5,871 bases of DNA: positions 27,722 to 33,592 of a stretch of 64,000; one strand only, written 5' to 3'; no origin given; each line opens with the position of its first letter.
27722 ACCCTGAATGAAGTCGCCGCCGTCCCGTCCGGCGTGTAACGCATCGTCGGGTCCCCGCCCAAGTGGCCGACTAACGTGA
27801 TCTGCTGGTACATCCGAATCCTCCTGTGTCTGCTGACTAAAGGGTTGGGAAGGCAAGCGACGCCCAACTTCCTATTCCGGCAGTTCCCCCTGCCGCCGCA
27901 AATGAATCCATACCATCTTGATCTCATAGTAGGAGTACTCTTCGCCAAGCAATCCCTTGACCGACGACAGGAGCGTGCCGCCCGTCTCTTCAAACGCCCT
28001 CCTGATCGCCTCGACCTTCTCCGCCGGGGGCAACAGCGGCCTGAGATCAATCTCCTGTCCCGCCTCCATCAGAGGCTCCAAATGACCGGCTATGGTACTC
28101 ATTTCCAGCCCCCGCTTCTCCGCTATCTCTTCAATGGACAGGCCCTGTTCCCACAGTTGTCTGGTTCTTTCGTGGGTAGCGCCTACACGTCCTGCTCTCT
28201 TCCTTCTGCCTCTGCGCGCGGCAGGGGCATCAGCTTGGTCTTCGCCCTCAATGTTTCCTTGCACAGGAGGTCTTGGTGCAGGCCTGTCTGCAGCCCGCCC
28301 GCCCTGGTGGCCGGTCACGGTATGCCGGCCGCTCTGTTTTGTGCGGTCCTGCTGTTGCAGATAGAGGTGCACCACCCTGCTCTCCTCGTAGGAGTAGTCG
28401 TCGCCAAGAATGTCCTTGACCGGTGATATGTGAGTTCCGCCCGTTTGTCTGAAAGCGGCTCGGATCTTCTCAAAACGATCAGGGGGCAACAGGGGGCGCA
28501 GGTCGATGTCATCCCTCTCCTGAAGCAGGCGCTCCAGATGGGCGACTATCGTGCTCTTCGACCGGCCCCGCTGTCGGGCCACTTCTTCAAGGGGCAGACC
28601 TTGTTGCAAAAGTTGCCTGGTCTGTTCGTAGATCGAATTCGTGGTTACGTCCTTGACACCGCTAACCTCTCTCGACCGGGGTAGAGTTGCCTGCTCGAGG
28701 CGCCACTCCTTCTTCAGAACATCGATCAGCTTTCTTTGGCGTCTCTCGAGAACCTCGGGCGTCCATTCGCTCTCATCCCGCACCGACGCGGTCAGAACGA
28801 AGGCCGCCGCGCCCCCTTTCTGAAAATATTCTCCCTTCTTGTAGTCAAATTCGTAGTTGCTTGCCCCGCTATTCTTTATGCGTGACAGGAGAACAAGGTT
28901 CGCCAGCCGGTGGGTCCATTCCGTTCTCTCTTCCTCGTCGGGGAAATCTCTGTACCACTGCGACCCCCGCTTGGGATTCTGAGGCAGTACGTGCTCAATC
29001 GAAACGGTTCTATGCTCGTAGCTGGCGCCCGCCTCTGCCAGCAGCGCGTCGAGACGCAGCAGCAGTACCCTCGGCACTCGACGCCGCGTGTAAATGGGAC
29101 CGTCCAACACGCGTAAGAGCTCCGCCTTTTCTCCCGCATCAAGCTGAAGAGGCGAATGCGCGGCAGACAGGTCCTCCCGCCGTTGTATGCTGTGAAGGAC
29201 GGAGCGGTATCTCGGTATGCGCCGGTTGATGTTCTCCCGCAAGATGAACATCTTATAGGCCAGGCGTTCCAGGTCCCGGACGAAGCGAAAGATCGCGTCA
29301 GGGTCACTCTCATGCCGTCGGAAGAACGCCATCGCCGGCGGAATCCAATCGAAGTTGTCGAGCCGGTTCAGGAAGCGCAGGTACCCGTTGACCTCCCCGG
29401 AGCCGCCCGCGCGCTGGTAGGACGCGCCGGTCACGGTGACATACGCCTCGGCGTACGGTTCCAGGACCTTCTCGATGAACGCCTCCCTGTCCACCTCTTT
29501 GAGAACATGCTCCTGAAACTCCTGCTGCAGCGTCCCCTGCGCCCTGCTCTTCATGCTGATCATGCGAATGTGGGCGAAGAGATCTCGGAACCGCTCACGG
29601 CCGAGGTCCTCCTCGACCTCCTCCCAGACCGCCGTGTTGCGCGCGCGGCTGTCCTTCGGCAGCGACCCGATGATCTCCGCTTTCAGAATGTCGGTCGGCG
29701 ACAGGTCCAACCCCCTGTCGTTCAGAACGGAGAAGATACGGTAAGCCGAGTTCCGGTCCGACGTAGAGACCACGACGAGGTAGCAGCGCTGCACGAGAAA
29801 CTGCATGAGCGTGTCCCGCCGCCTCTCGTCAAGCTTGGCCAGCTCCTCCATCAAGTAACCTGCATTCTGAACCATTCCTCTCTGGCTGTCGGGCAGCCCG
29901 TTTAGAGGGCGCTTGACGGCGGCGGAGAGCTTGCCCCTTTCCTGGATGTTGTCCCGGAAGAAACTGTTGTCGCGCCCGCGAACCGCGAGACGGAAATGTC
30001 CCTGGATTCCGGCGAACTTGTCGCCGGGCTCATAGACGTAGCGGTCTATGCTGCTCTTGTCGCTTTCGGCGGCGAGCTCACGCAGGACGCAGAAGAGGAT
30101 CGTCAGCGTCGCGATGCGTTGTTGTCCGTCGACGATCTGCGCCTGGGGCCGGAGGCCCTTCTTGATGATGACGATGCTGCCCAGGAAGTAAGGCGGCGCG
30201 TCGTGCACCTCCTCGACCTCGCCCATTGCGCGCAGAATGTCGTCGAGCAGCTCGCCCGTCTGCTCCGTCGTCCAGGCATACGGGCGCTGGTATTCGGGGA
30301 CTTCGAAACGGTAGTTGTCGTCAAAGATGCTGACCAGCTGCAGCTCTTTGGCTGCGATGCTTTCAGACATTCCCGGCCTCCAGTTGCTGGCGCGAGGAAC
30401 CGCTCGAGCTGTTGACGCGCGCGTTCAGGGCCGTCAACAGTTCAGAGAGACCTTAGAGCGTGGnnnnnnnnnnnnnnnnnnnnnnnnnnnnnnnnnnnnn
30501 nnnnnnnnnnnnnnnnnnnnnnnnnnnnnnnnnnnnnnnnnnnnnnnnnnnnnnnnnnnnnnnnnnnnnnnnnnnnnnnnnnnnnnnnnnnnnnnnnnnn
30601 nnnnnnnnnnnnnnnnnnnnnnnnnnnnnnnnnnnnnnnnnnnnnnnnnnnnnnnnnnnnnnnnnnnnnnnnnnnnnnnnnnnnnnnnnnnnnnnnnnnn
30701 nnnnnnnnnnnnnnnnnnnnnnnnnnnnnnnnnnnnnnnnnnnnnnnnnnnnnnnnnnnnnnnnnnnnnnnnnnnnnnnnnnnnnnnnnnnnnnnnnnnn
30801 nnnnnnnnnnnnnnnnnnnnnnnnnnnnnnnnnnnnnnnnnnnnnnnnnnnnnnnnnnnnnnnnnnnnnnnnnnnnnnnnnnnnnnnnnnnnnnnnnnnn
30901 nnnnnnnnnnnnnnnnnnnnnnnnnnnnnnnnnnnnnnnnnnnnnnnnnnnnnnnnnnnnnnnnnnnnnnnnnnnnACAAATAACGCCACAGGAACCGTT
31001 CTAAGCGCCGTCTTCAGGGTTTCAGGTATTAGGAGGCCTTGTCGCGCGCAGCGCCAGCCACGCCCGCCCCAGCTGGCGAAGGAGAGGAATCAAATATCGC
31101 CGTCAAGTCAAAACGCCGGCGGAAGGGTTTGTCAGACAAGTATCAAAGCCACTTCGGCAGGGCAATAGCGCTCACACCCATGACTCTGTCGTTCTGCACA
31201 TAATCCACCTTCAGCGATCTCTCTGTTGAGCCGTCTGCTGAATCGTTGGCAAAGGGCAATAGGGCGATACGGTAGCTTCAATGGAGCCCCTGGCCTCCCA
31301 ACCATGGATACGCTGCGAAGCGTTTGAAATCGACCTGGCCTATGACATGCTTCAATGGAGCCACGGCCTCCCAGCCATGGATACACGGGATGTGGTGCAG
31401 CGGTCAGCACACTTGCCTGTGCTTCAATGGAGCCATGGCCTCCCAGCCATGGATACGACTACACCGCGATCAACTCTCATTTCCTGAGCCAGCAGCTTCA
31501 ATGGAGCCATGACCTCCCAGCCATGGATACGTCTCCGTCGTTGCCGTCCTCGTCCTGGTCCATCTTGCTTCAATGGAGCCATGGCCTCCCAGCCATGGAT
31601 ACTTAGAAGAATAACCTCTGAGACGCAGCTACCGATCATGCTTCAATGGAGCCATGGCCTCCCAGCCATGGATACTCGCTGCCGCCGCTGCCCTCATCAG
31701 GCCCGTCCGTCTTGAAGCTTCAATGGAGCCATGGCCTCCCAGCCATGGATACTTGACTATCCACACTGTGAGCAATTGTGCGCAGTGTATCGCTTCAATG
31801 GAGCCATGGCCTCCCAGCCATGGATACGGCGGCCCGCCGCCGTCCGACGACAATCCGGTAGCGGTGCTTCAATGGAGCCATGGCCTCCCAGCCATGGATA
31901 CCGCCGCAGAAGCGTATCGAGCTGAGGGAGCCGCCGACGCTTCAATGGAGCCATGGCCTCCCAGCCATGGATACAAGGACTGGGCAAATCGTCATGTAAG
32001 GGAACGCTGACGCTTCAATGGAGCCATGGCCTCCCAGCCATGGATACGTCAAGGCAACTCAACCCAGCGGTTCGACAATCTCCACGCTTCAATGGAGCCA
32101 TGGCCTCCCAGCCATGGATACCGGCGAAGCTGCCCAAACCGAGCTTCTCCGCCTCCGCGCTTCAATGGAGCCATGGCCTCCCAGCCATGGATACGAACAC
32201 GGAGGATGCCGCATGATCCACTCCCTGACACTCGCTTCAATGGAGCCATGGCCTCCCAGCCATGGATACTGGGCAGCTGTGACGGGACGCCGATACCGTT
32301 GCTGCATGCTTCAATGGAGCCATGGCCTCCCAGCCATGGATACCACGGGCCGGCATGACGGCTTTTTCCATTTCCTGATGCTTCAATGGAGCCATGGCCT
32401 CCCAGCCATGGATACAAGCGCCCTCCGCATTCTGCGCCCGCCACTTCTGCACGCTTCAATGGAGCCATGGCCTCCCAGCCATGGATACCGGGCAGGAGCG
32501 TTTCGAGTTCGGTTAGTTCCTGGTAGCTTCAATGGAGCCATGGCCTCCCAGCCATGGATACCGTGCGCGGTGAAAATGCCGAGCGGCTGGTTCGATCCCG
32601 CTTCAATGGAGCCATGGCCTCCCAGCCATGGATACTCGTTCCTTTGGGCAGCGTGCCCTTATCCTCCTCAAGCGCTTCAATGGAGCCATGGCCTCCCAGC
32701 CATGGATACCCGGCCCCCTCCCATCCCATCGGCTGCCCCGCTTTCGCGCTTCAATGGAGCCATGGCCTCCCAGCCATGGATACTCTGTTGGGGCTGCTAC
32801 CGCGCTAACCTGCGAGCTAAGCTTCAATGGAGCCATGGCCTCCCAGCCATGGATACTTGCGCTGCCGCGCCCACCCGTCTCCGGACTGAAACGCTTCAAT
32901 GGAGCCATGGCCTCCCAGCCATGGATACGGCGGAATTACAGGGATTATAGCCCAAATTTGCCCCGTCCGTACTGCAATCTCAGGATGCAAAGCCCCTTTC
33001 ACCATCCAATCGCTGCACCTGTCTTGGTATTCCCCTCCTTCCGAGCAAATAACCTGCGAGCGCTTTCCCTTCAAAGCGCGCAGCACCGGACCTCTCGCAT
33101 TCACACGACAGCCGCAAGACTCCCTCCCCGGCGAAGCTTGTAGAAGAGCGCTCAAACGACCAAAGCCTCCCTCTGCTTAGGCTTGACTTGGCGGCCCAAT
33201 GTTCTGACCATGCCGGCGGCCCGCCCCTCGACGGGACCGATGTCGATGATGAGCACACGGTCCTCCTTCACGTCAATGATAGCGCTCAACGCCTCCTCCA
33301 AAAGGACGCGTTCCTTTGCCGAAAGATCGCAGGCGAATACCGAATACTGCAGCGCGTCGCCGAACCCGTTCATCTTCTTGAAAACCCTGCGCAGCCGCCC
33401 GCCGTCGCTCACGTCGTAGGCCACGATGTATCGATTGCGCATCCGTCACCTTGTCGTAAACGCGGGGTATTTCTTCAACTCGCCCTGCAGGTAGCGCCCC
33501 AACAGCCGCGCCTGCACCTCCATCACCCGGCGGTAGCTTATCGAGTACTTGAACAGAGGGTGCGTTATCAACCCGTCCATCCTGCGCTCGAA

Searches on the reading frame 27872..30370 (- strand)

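Call 59: search_protein_families(library=padloc, proteins=[window:27872-30370:-], max_evalue=0.001)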
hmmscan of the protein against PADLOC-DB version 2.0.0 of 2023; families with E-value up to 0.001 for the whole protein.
window:27872-30370:- (832 aa): 33 families (the best 25 are shown)
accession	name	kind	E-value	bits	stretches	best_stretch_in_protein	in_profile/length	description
PDLC02686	Orf5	-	1.5e-174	579.6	1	5-556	3-566/566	Orf5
PDLC02690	Orf5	-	7.8e-63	211.1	1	15-556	3-529/531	Orf5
PDLC04155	HEC-06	-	2.3e-61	206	1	1-559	1-561/562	-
PDLC04157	HEC-06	-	2.8e-59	199.2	1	11-557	13-556/558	-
PDLC04154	HEC-06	-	1.2e-56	190.6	1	5-559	7-567/569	-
PDLC02694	Orf5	-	2.7e-55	186.1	1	6-551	2-568/574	Orf5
PDLC02695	Orf5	-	7.7e-51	171.2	2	5-297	3-319/601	Orf5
PDLC02700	Orf5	-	5.2e-48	162.1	1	19-556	9-555/555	Orf5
PDLC02701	Orf5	-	2.2e-45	153.3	2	12-302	10-320/596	Orf5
PDLC02687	Orf5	-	1.7e-44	150.5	1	10-540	6-542/543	Orf5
PDLC02693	Orf5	-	6.2e-40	135.7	1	16-556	3-542/543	Orf5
PDLC02691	Orf5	-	3.3e-31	106.5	2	19-253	18-271/579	Orf5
PDLC02692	Orf5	-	1.8e-29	100.9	2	18-235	4-215/558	Orf5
PDLC02786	SspE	-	7.5e-23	78.7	1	17-103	19-112/766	SspE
PDLC02792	SspE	-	6e-21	72.5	2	22-99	24-113/771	SspE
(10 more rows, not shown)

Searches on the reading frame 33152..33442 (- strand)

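Call 7: search_protein_families(library=ncbifam, proteins=[window:33152-33442:-], max_evalue=0.01)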
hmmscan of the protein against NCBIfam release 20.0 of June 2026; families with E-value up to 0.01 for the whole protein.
window:33152-33442:- (96 aa): 1 family
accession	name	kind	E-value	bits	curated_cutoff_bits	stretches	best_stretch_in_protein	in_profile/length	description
TIGR01573.1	cas2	equivalog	1.5e-07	31.6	24.5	1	4-69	2-71/96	CRISPR-associated endonuclease Cas2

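Call 8: search_protein_families(library=pfam, proteins=[window:33152-33442:-], max_evalue=0.01)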
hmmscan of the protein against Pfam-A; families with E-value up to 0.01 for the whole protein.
window:33152-33442:- (96 aa): 1 family
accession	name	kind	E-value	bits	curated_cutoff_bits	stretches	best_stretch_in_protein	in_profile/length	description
PF09827.14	CRISPR_Cas2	-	3.3e-16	59.7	23.8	1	4-69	2-67/74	CRISPR associated protein Cas2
